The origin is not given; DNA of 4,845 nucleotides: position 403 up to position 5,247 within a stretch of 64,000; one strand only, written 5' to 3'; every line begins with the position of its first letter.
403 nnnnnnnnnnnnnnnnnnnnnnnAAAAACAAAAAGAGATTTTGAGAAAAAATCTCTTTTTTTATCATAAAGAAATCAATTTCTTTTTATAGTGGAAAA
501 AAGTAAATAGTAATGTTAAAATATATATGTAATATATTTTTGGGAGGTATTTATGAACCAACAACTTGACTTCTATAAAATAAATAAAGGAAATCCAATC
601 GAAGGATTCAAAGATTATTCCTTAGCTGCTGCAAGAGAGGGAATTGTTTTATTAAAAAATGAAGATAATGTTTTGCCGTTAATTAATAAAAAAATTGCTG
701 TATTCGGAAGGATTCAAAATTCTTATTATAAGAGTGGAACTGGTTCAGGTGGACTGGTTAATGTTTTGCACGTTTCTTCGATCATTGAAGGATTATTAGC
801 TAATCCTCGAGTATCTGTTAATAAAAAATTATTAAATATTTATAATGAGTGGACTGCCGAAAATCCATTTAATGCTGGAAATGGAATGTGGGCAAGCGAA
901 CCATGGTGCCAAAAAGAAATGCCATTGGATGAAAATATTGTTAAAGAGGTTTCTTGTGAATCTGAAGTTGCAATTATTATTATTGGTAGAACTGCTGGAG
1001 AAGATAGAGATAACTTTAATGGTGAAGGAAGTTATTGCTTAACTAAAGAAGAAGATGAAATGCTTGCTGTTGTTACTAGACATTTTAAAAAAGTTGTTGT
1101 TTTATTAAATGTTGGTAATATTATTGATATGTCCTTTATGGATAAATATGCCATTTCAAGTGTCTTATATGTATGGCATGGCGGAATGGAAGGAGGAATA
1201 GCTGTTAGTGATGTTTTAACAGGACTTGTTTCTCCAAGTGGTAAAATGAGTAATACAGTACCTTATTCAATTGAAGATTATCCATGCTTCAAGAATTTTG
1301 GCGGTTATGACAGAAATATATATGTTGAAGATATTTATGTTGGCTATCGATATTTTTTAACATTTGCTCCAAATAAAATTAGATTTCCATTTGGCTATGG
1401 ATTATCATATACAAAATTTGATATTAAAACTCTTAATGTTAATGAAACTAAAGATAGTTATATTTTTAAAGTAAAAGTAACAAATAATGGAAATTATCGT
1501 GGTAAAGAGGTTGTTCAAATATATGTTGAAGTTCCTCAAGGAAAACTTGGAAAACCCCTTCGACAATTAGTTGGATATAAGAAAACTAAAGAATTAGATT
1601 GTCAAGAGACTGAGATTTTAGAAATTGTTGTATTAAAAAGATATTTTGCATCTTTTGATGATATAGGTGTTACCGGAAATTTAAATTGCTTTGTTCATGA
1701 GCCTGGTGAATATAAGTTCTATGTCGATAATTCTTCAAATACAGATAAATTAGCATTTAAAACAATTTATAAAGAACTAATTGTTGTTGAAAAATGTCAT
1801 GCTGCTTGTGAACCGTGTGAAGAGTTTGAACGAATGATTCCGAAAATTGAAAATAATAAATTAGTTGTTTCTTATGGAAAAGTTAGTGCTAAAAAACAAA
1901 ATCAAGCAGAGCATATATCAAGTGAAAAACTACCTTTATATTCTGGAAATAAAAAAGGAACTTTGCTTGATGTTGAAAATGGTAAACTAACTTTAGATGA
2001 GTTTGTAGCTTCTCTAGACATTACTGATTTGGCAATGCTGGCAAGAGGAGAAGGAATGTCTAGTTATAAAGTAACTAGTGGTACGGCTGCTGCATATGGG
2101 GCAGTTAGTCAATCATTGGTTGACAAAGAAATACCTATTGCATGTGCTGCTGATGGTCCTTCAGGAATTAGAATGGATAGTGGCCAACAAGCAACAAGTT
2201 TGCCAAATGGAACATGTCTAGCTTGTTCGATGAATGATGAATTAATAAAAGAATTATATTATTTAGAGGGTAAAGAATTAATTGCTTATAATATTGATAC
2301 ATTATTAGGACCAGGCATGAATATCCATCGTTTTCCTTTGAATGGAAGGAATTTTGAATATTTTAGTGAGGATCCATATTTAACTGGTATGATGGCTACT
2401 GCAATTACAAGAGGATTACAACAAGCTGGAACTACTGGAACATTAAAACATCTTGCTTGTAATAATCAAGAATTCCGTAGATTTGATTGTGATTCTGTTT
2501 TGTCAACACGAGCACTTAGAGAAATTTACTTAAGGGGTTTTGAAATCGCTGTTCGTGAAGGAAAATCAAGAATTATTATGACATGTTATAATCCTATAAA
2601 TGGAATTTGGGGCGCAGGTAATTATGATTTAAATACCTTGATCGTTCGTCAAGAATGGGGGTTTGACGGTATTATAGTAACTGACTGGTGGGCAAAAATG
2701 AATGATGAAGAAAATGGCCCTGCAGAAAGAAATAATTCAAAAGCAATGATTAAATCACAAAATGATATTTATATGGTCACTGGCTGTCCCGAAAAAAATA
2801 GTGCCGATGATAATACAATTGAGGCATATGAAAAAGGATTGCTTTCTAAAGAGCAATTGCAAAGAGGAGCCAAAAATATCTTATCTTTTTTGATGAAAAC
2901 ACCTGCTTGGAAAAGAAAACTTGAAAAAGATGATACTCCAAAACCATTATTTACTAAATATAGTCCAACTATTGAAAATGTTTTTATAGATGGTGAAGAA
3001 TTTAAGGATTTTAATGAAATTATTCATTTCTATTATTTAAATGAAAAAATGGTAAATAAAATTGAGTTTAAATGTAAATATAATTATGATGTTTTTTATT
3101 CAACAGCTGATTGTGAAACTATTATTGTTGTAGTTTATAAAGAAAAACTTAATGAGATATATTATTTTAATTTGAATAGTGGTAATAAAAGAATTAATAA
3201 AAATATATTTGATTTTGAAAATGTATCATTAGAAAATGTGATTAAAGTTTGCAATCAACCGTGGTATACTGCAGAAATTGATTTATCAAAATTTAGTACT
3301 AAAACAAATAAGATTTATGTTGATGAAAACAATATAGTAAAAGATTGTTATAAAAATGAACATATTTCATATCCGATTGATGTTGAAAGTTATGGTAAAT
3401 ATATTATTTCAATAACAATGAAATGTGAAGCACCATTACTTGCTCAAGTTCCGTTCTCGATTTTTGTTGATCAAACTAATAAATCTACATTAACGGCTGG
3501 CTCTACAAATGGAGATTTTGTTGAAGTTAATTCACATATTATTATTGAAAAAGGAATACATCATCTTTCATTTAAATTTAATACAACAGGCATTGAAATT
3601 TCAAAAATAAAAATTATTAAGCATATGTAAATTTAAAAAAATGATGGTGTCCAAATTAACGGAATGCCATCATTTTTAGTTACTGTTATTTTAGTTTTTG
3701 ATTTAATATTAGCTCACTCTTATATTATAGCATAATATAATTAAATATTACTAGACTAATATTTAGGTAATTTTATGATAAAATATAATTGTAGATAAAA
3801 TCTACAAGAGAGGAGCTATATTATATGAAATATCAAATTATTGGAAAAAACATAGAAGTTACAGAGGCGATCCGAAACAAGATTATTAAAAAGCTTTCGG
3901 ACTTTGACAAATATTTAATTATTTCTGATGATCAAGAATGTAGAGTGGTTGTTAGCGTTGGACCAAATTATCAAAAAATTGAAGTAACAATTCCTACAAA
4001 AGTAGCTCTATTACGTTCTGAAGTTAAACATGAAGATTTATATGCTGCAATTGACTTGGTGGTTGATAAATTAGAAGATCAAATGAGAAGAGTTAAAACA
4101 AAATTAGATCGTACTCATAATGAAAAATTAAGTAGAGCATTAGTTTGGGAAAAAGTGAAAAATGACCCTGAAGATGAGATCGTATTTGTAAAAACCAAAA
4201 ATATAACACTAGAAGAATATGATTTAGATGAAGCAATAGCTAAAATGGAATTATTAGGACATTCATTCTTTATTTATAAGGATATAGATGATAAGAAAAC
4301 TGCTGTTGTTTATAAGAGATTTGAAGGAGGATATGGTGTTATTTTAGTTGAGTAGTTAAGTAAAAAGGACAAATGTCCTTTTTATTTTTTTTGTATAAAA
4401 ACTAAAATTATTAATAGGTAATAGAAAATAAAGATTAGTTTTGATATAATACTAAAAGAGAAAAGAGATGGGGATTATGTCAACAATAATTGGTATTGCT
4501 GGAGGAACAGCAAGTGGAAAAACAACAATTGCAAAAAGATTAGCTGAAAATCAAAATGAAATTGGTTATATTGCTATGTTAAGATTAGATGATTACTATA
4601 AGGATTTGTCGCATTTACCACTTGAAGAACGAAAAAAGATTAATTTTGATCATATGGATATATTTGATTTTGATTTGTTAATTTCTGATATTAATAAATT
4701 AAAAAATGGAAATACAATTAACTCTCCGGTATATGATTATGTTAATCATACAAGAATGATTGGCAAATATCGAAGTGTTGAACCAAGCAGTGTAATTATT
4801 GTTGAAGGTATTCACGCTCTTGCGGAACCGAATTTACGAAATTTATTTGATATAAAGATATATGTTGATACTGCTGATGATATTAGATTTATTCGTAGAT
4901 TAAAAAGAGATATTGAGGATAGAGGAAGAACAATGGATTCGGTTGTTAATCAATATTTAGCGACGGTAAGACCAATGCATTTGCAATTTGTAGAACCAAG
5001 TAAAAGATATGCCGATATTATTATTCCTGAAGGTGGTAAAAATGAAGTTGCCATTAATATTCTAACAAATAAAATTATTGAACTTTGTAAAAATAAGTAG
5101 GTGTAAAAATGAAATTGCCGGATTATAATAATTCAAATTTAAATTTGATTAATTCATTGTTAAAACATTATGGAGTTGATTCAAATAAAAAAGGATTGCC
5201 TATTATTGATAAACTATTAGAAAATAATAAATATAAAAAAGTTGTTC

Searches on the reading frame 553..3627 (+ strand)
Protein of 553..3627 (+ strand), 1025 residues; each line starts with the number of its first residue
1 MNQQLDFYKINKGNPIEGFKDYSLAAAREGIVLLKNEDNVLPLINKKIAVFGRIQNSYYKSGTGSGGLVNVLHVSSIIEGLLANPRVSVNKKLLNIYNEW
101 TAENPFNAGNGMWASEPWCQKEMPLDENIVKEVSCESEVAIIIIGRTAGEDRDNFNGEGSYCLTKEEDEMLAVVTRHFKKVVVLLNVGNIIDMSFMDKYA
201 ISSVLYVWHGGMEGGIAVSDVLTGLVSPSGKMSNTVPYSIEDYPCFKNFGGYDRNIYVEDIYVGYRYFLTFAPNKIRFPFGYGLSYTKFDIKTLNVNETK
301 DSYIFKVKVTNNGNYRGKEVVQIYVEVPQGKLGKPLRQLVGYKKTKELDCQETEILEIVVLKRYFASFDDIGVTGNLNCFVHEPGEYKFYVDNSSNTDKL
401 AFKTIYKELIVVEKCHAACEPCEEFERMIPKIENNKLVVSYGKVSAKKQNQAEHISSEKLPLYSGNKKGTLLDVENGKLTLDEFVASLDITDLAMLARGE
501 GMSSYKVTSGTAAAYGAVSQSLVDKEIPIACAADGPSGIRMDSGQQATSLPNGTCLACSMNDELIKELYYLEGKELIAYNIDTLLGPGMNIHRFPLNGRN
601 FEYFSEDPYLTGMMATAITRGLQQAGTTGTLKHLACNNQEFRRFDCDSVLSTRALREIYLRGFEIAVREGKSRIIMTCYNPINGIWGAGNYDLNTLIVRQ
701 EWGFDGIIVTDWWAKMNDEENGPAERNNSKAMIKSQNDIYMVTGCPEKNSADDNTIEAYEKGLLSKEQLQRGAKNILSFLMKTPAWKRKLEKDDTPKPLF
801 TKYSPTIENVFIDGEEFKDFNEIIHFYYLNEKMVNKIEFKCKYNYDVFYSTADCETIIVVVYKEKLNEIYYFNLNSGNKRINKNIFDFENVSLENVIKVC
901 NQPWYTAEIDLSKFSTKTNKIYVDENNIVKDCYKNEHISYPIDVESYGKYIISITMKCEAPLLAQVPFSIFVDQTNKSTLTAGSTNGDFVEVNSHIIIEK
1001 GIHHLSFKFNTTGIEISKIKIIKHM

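Call 58: search_protein_families(library=ncbifam, proteins=[window:553-3627:+], max_evalue=0.00001)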
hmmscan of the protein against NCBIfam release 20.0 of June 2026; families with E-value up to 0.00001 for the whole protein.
window:553-3627:+ (1025 aa): 7 families
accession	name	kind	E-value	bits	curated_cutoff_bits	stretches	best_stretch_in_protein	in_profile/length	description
NF041610.1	alph_arabinopyran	equivalog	1.3e-106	357.6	1300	2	508-783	12-278/738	exo-alpha-(1->6)-L-arabinopyranosidase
NF052330.1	BetGlucosiCelf0468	equivalog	5.6e-66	223.3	1300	2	533-715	37-226/817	beta-d-glucosidase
NF041776.1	xylosidase_Xyl3A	equivalog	3e-60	204.1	1250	2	164-401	622-842/846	xylan 1,4-beta-xylosidase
NF052329.1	XyloArabinsidase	equivalog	1.2e-55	189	1050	2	546-714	107-276/750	beta-xylosidase/alpha-l-arabinosidase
NF011678.0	PRK15098.1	equivalog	7.4e-49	166.8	666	2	26-392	390-751/765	beta-glucosidase BglX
NF041579.1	betaxyl_Flavo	equivalog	3e-44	151.3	1350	2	136-400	457-708/716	beta-xylosidase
NF052331.1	Bet13-16Glucosase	equivalog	3.5e-42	144.5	1330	2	526-779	74-329/750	exo-beta-d-1,3/1,6-glucosidase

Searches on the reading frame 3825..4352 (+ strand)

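Call 58: search_protein_families(library=ncbifam, proteins=[window:3825-4352:+], max_evalue=0.00001)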
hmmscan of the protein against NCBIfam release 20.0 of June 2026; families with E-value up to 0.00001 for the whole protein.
window:3825-4352:+ (176 aa): 3 families
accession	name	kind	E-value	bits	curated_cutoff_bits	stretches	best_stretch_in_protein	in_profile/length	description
TIGR00741.1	yfiA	equivalog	1.2e-21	77.1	40.9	1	1-100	1-101/102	ribosome hibernation-promoting factor, HPF/YfiA family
NF007780.0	PRK10470.1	equivalog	1.9e-11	44.2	125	1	1-95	1-93/95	ribosome hibernation promoting factor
NF007654.0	PRK10324.1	equivalog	5.6e-11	43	158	1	1-94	1-92/113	ribosome-associated translation inhibitor RaiA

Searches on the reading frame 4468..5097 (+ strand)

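Call 58: search_protein_families(library=ncbifam, proteins=[window:4468-5097:+], max_evalue=0.00001)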
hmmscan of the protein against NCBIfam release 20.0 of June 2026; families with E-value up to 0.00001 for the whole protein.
window:4468-5097:+ (210 aa): 10 families
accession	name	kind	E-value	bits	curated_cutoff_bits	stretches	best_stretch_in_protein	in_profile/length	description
NF004018.0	PRK05480.1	equivalog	6.7e-85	283.8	180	1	5-209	6-208/210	uridine kinase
TIGR00235.1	udk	equivalog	2.9e-79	265.5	220.3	1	6-206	7-205/207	uridine kinase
NF005655.0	PRK07429.1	subfamily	2.4e-35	122.2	236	1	6-186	9-183/326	phosphoribulokinase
NF006085.0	PRK08233.1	equivalog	3.2e-17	62.9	198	1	5-202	5-176/184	hypothetical protein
NF005807.0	PRK07667.1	equivalog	9.9e-15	54.6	221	1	6-186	18-192/193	kinase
NF006746.0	PRK09270.1-5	subfamily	1.3e-12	47.1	250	1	6-184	22-203/210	nucleoside/nucleotide kinase family protein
TIGR00554.2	panK_bact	equivalog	1.2e-10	41.2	235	1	7-137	84-227/310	type I pantothenate kinase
NF005115.0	PRK06547.1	equivalog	2.7e-09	36.6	173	0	97-152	89-143/172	hypothetical protein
NF006743.0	PRK09270.1-2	equivalog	2.8e-09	36.3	227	1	6-188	29-214/217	nucleoside/nucleotide kinase family protein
NF006226.0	PRK08356.1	equivalog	6.1e-06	26.1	189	0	2-28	2-28/195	hypothetical protein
